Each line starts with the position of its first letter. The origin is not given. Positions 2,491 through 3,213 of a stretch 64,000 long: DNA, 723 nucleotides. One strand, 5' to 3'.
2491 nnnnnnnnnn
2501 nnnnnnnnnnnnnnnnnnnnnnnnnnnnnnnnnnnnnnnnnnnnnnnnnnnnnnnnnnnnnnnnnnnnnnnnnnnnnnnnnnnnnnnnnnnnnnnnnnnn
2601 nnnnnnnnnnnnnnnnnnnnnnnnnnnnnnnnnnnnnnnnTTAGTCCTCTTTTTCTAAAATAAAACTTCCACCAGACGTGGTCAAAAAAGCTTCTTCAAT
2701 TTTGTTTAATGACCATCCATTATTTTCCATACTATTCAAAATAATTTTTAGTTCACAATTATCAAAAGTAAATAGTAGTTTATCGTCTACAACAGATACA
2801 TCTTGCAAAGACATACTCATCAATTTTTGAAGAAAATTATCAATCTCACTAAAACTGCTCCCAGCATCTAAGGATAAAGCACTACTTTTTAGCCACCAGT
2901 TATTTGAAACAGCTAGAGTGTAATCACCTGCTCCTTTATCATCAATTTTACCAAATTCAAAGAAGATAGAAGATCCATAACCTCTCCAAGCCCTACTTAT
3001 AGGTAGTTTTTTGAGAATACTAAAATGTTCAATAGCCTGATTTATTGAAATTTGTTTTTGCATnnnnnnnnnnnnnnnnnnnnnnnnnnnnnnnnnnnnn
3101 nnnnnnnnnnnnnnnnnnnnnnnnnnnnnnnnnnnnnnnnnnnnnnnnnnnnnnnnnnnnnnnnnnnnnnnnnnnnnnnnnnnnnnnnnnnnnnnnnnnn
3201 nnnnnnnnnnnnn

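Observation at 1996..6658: tRNA-Glu-adjacent islet: GC-elevated non-coding stretch, small ORFs and a HlyD/ABC/FtsX exporter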

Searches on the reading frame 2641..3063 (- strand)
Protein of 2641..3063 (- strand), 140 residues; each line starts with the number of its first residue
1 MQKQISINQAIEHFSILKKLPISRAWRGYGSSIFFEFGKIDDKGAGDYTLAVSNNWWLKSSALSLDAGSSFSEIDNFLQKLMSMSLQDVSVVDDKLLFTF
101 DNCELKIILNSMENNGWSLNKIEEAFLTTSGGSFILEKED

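Call 7: search_protein_families(library=pfam, proteins=[window:2641-3063:-], max_evalue=0.1)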
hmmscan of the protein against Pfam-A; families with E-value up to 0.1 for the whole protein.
window:2641-3063:- (140 aa): 2 families
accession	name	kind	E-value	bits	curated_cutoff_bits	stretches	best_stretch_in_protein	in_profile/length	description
PF06214.17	SLAM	-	0.033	14.7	25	1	72-124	69-124/125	Signaling lymphocytic activation molecule (SLAM) protein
PF10894.13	DUF2689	-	0.045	14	25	1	84-112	10-38/57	Protein of unknown function (DUF2689)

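Call 9: find_homologous_proteins(query=window:2641-3063:-, max_evalue=0.01)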
Query window:2641-3063:- (140 aa): 3 proteins with E <= 0.01 among 31 candidates.
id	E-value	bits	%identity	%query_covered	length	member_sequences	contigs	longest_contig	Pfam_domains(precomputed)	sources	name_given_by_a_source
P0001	7.9e-85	300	100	100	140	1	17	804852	-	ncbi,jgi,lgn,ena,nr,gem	ncbi:MAG: hypothetical protein GX559_01765 [Candidatus Pacebacteria bacterium]|nr:hypothetical prote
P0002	1.2e-63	231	77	100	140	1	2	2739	-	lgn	-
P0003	2.4e-43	165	55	99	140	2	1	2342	-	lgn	-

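Call 12: find_encoding_contigs(protein=P0001, flank=10000, max_places=10)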
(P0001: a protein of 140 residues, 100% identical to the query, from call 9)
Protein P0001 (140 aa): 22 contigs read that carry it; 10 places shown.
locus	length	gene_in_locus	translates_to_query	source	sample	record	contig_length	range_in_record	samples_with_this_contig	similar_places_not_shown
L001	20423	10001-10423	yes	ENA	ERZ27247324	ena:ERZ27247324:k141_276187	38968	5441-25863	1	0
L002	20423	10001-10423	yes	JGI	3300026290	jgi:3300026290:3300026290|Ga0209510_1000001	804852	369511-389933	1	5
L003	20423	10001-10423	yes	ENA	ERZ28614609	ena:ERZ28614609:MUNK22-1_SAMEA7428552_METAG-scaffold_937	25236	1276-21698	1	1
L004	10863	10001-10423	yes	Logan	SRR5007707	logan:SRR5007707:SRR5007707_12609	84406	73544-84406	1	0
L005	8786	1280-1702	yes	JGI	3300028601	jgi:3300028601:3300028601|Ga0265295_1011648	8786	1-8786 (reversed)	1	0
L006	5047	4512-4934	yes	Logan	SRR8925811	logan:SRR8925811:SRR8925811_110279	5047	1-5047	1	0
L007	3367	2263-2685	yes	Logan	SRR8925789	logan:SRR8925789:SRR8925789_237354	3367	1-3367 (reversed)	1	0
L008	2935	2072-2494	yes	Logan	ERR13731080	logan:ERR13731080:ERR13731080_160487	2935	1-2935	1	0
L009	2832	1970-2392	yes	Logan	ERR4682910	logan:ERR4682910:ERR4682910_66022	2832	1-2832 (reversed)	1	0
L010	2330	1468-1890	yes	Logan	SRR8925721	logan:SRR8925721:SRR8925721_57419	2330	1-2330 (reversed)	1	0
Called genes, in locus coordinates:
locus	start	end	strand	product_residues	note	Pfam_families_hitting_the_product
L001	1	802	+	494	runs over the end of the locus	PF00749:tRNA-synt_1c, PF19269:Anticodon_2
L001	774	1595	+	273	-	-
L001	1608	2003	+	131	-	PF02130:YbeY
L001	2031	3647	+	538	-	PF13177:DNA_pol3_delta2, PF13401:AAA_22 (faint), PF00004:AAA (weak), PF07728:AAA_5 (faint), PF22608:DNAX_ATPase_lid (weak)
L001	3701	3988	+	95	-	PF02575:YbaB_DNA_bd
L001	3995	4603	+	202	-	PF01725:Ham1p_like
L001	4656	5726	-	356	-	PF01791:DeoC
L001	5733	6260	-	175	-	-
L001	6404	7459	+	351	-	PF25975:CzcB_C (weak)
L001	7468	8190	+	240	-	PF00005:ABC_tran, PF02463:SMC_N (faint), PF13304:AAA_21 (faint)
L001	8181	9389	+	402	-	PF12704:MacB_PCD, PF02687:FtsX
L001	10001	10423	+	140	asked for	-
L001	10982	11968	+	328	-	-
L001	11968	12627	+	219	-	-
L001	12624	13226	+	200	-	-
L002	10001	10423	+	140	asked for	-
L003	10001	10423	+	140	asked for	-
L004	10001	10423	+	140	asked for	-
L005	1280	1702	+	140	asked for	-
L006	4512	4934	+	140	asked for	-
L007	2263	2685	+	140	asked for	-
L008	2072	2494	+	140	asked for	-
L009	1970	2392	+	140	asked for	-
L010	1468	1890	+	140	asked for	-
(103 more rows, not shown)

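Call 13: find_encoding_contigs(protein=P0002, flank=10000)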
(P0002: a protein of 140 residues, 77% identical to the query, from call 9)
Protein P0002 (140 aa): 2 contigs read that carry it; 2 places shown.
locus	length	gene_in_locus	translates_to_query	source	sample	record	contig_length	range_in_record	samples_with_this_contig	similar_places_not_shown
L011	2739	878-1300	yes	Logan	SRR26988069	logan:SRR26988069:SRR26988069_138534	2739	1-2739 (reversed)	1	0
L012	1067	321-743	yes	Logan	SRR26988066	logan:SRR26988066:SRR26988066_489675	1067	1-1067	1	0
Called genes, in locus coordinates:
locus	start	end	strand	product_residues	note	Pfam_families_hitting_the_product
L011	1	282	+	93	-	?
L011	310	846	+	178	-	PF18899:DUF5655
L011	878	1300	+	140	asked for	-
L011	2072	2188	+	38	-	-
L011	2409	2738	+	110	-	?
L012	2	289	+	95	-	?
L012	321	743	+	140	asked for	-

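Call 14: find_encoding_contigs(protein=P0003, flank=10000)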
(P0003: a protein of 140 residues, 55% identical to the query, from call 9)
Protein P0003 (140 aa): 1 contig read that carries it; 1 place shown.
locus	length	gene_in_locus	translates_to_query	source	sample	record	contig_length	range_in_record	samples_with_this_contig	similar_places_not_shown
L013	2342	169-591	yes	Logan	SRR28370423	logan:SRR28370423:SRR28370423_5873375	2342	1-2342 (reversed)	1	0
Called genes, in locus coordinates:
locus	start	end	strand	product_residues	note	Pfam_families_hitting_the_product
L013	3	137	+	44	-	?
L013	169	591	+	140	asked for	-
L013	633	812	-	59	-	-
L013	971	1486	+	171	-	-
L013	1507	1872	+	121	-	PF20586:DUF6788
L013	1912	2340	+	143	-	?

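Call 34: search_protein_families(library=pfam, proteins=[L013:971-1486:+, L013:1507-1872:+, L013:1912-2340:+, L011:310-846:+, L011:1-282:+, L011:2409-2738:+, L011:2072-2188:+, L011:2195-2356:+], max_evalue=0.1)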
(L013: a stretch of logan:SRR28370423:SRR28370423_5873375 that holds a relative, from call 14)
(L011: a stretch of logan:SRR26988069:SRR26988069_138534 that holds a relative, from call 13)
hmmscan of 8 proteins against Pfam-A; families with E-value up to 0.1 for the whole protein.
L013:971-1486:+ (171 aa): 0 families

L013:1507-1872:+ (121 aa): 1 family
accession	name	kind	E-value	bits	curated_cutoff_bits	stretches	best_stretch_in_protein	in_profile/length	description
PF20586.3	DUF6788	-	1.8e-05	25.3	27.2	1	19-69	26-79/103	Family of unknown function (DUF6788)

L013:1912-2340:+ (143 aa): 0 families

L011:310-846:+ (178 aa): 2 families
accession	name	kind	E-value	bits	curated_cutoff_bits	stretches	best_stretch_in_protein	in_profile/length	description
PF18899.5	DUF5655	-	7.7e-13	48.9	24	1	62-177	1-109/109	Domain of unknown function (DUF5655)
PF04977.20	DivIC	-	0.05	13.9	28.9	0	65-101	28-65/80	Septum formation initiator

L011:1-282:+ (93 aa): 1 family
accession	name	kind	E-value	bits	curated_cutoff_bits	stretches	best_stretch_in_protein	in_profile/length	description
PF01939.22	NucS_C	-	0.00035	21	24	1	7-74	2-70/124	Endonuclease NucS C-terminal domain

L011:2409-2738:+ (110 aa): 1 family
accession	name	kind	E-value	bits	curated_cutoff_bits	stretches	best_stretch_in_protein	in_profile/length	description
PF16677.11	GP3_package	-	1.4e-15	57.8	29.4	1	8-104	1-103/105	DNA-packaging protein gp3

L011:2072-2188:+ (38 aa): 0 families

L011:2195-2356:+ (53 aa): 0 families

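Call 37: find_related_loci(query=A3, collection=viral_contigs, flank=10000)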
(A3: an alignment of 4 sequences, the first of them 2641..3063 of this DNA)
Query A3 (140 aa) in viral_contigs; peptide patterns used: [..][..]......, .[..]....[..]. (x = any residue, [..] = any of these).
47 stretches matched a pattern; 1 encode a relative of the query (tblastn E <= 1e-3); 1 distinct loci.
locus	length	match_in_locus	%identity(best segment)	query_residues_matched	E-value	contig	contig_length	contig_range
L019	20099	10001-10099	45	4-33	4e-5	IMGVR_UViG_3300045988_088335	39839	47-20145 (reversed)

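Call 42: find_related_loci(query=A3, collection=metagenome_contigs, flank=10000)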
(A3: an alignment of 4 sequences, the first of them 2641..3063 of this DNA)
Query A3 (140 aa) in metagenome_contigs; peptide patterns used: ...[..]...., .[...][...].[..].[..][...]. (x = any residue, [..] = any of these).
433 stretches matched a pattern; 17 encode a relative of the query (tblastn E <= 1e-3); 17 distinct loci.
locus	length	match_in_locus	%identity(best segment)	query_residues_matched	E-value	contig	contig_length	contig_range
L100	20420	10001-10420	100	1-140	8e-91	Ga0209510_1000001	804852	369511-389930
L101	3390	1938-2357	31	1-138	2e-12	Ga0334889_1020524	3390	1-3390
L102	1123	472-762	30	12-91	2e-9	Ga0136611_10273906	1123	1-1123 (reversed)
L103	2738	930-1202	35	10-91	1e-8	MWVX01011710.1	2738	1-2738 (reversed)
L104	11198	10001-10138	48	20-56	2e-8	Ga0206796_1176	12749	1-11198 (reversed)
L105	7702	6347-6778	26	6-134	1e-8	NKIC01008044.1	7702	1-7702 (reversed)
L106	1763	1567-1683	46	2-40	2e-8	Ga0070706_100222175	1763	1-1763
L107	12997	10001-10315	29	1-91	3e-8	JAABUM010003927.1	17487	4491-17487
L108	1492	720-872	41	15-56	8e-8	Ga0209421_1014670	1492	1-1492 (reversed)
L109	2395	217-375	34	2-54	2e-7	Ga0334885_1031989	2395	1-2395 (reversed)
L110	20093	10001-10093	55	21-51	4e-7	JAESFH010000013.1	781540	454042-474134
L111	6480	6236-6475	34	6-76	6e-7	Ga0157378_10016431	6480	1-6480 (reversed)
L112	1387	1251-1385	38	2-46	9e-7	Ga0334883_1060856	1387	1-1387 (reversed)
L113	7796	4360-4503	40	20-56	2e-6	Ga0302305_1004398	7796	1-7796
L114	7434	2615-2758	40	20-56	2e-6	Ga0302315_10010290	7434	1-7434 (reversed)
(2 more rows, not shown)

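Call 43: search_protein_representatives(protein=window:2641-3063:-)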
Query: 140 residues. Proteins with E-value up to 0.001 (for the whole library): 32; up to 1e-10: 8; up to 1e-30: 1. The best 32 are listed.
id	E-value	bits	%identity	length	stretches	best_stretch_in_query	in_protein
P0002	3.7e-64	231.0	77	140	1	1-140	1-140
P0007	1.2e-26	109.6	49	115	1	34-139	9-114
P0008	1.5e-26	109.3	44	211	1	3-133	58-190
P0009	1.8e-22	96.1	38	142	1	5-139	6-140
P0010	2.2e-21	92.6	39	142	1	8-140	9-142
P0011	7.8e-15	71.4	38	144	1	3-140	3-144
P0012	1.3e-12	64.2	31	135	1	12-119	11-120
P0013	4.0e-11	59.4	28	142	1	5-138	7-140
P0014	1.7e-07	47.6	36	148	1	11-118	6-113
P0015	2.3e-07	47.2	34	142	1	11-109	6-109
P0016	3.2e-07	46.7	34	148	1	14-86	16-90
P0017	1.9e-06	44.2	35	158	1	16-86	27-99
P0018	9.5e-06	42.0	59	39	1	1-37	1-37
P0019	1.2e-05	41.6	37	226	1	14-103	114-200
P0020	1.5e-05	41.3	29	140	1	13-132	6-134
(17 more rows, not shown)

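Call 45: search_protein_families(library=pfam, alignment_id=A5, max_evalue=0.05)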
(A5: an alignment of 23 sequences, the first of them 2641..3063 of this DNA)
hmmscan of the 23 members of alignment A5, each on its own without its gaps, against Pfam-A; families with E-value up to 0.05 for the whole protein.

A. member 1, window:2641-3063:- (140 aa): 2 families
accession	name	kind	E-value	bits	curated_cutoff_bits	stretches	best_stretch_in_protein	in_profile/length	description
PF06214.17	SLAM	-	0.033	14.7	25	1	72-124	69-124/125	Signaling lymphocytic activation molecule (SLAM) protein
PF10894.13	DUF2689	-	0.045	14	25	0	84-112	10-38/57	Protein of unknown function (DUF2689)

B. families by the number of members that match (of 23 scanned): 12 families
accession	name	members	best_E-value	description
PF12305.13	DUF3630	1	0.005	Protein of unknown function (DUF3630)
PF12888.12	Lipid_bd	1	0.012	Lipid-binding putative hydrolase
PF04082.23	Fungal_trans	1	0.023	Fungal specific transcription factor domain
PF14289.11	DUF4369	1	0.024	Domain of unknown function (DUF4369)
PF10395.14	Utp8_b_propeller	1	0.032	Utp8, N-terminal beta propeller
PF06214.17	SLAM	1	0.033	Signaling lymphocytic activation molecule (SLAM) protein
PF19991.5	HMA_2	1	0.038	Heavy metal associated domain 2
PF23340.1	Chp1_domII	1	0.042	Chp1 domain II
PF12799.13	LRR_4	1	0.043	Leucine Rich repeats (2 copies)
PF17583.7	DUF5484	1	0.043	Family of unknown function (DUF5484)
PF10894.13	DUF2689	1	0.045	Protein of unknown function (DUF2689)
PF17029.10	DUF5100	1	0.047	Domain of unknown function (DUF5100)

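Call 46: search_solved_structures(query=A5, max_evalue=1)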
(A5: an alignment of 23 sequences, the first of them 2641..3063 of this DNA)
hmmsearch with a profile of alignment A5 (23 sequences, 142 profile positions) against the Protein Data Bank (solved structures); distinct sequences matched with E-value up to 1: 3.
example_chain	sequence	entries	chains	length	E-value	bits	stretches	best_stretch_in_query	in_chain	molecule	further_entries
6tva_B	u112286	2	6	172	0.23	14.6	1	58-112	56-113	Haemagglutinin HA2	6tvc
6tjw_B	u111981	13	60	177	0.24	14.6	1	58-112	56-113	Hemagglutinin HA2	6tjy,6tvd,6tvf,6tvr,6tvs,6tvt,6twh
6tvb_B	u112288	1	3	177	0.24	14.6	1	58-112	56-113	Hemagglutinin HA2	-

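Call 47: find_homologous_proteins(query=A5, max_evalue=0.001)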
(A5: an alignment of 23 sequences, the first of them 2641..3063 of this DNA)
Query A5 (23 sequences) (140 aa, profile of the alignment): 264 proteins with E <= 0.001 among 3548 candidates; the best 120 are listed.
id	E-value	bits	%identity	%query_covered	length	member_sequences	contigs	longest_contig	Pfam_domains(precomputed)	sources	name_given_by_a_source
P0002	4.9e-44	168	77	100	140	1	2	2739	-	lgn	-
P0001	2.1e-43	166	100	100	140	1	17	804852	-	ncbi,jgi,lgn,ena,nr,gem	ncbi:MAG: hypothetical protein GX559_01765 [Candidatus Pacebacteria bacterium]|nr:hypothetical prote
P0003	5.1e-43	164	55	99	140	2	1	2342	-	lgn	-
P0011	1.4e-37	147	37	100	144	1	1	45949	-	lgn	-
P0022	1.4e-33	134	33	61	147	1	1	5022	-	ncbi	-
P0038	2.0e-32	130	41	97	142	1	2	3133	-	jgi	jgi:hypothetical protein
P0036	2.2e-31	127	25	81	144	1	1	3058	-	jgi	jgi:hypothetical protein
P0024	5.2e-28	116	38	51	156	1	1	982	-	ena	-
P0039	5.3e-27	112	30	72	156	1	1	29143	-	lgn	-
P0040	5.7e-27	112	32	54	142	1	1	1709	-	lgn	-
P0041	2.9e-26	110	27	64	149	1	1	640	-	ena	-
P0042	3.4e-26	110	32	62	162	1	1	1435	-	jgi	jgi:hypothetical protein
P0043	9.9e-26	108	29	65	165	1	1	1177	-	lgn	-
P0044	1.2e-25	108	27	65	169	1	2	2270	-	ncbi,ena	-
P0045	3.9e-25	106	38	41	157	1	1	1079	-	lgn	-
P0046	4.0e-25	106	31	99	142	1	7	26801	-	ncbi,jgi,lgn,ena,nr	ncbi:hypothetical protein KO465_03195 [Candidatus Micrarchaeota archaeon]|jgi:hypothetical protein|n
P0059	1.2e-23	102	23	96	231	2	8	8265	PF11228.14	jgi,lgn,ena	-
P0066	3.5e-23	100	28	64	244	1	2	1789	PF11228.14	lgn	-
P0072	1.6e-22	98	27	57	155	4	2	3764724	-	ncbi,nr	ncbi:hypothetical protein [Sinorhizobium americanum]|nr:hypothetical protein [Sinorhizobium american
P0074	3.8e-22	97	25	81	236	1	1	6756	PF11228.14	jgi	jgi:hypothetical protein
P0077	6.1e-22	96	25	81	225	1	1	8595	PF11228.14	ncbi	-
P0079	9.1e-22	95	25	72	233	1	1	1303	PF11228.14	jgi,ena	-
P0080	9.4e-22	95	24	89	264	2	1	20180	PF11228.14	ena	-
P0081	1.3e-21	95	34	54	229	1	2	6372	PF11228.14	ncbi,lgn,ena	-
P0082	1.6e-21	95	26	96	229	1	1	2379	PF11228.14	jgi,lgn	jgi:hypothetical protein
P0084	2.3e-21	94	29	54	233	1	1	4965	PF11228.14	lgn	-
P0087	3.5e-21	94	23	81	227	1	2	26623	PF11228.14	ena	-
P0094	1.6e-20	91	22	85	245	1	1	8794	PF11228.14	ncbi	-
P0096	3.1e-20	90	48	22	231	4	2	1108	PF11228.14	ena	-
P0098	4.2e-20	90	23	89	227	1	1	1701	PF11228.14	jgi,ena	jgi:hypothetical protein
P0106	1.2e-19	89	25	94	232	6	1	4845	PF11228.14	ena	-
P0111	1.7e-19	88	26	47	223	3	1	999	PF11228.14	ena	-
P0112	1.8e-19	88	23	60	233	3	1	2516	PF11228.14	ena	-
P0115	3.7e-19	87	24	89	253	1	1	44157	PF11228.14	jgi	jgi:hypothetical protein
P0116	5.1e-19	87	25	89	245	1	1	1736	PF11228.14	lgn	-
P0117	5.5e-19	86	28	83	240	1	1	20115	PF11228.14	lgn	-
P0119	7.2e-19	86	41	31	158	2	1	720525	-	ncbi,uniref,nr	ncbi:hypothetical protein [Novosphingobium sp. P6W]|uniref:hypothetical protein n=1 Tax=Novosphingob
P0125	1.3e-18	85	21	89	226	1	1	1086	PF11228.14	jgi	jgi:hypothetical protein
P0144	5.3e-18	83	21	61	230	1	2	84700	PF11228.14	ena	-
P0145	5.7e-18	83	35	42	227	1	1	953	PF11228.14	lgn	-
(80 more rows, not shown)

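Call 49: find_encoding_contigs(protein=P0011, flank=8000, max_places=2)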
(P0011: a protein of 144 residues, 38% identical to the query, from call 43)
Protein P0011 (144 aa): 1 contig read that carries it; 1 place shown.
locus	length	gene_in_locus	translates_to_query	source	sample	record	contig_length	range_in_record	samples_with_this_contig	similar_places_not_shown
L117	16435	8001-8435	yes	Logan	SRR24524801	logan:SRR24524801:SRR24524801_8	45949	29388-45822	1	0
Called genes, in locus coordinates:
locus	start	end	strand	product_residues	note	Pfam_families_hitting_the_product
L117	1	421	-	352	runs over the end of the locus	PF00814:TsaD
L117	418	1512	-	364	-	PF01300:Sua5_yciO_yrdC, PF02367:TsaE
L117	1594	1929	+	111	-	-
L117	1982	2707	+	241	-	PF02096:60KD_IMP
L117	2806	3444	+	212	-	PF01145:Band_7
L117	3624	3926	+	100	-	PF00166:Cpn10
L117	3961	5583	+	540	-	PF00118:Cpn60_TCP1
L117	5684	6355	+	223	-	-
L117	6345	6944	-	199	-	PF02578:Cu-oxidase_4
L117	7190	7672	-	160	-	-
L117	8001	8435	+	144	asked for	-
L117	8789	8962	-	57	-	-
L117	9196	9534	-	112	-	-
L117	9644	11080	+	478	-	-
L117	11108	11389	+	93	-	-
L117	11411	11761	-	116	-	PF04977:DivIC (weak)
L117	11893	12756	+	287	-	PF02899:Phage_int_SAM_1, PF13102:Phage_int_SAM_5 (weak), PF13495:Phage_int_SAM_4, PF00589:Phage_integrase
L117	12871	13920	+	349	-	PF00579:tRNA-synt_1b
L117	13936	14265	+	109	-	PF01588:tRNA_bind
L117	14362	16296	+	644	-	PF06480:FtsH_ext (weak), PF00004:AAA, PF07728:AAA_5 (faint), PF17862:AAA_lid_3, PF01434:Peptidase_M41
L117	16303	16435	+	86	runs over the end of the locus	?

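Call 53: search_protein_families(library=phrogs, proteins=[window:2641-3063:-, L117:8480-8665:-, L117:8001-8435:+, L013:971-1486:+, L013:1507-1872:+, L013:1912-2340:+, L117:7190-7672:-, L117:9196-9534:-], max_evalue=0.05)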
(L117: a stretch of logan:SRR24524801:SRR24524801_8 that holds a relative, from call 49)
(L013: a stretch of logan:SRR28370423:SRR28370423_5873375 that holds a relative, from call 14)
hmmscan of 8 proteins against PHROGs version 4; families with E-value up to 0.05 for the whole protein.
window:2641-3063:- (140 aa): 0 families

L117:8480-8665:- (61 aa): 0 families

L117:8001-8435:+ (144 aa): 2 families
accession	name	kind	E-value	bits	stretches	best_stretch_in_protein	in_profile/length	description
phrog_15388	-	unknown function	0.047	14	0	53-92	87-127/345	-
phrog_1582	-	unknown function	0.048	14.4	0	53-108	19-72/121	-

L013:971-1486:+ (171 aa): 0 families

L013:1507-1872:+ (121 aa): 1 family
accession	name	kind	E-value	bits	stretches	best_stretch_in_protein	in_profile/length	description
phrog_34292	-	unknown function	0.04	15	0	67-84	28-45/45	-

L013:1912-2340:+ (143 aa): 0 families

L117:7190-7672:- (160 aa): 2 families
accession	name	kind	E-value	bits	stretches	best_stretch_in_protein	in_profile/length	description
phrog_23683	-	unknown function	0.013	16.8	1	78-150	19-92/121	-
phrog_3213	-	DNA, RNA and nucleotide metabolism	0.047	13.4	1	7-121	25-137/509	DnaB-like replicative helicase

L117:9196-9534:- (112 aa): 0 families

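Call 54: search_protein_families(library=padloc, proteins=[window:2641-3063:-, L117:8480-8665:-, L117:8001-8435:+, L013:971-1486:+, L013:1507-1872:+, L011:310-846:+], max_evalue=0.05)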
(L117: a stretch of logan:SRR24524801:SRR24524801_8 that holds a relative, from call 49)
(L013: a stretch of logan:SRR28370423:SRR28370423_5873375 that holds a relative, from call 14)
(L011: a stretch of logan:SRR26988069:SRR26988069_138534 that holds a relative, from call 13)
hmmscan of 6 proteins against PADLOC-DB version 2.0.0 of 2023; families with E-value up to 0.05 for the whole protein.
window:2641-3063:- (140 aa): 0 families

L117:8480-8665:- (61 aa): 0 families

L117:8001-8435:+ (144 aa): 0 families

L013:971-1486:+ (171 aa): 0 families

L013:1507-1872:+ (121 aa): 1 family
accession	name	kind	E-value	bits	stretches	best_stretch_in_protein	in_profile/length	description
PDLC04818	PDC-S02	-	0.004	15.2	1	53-80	24-49/79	-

L011:310-846:+ (178 aa): 2 families
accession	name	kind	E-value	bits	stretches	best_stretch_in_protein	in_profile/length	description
PDLC04946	PDC-S18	-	9.5e-36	121.5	1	2-176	144-322/365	-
PDLC04945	PDC-S18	-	6e-21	73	1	2-174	123-301/302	-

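Call 55: search_protein_families(library=ncbifam, proteins=[window:2641-3063:-], max_evalue=0.01)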
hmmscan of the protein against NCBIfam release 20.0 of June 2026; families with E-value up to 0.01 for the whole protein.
window:2641-3063:- (140 aa): 0 families

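Call 61: predict_structure(alignment_id=A6)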
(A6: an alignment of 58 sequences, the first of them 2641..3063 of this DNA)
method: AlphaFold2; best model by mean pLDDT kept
length: 140 residues; sequences in the alignment: 58
mean_pLDDT: 94.2   pTM: 0.88
mean pLDDT of the five models: 94.2, 94.0, 93.2, 92.9, 92.3
residues with pLDDT >= 90: 128; 70-90: 9; 50-70: 3; < 50: 0
segments of 3 or more residues with pLDDT < 50: none
pLDDT, mean of each block of 10 residues (from residue 1): 95 94 95 96 95 96 95 96 93 97 96 94 87 90
secondary structure, 60 per line:
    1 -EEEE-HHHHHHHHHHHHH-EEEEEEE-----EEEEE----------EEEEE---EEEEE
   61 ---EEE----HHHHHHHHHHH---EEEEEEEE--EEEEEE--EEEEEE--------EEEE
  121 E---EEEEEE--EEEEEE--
elements in order: E2-5 H7-19 E21-27 E33-37 E48-52 E56-60 E64-66 H71-81 E85-92 E95-100 E103-108 E117-121 E125-130 E133-138
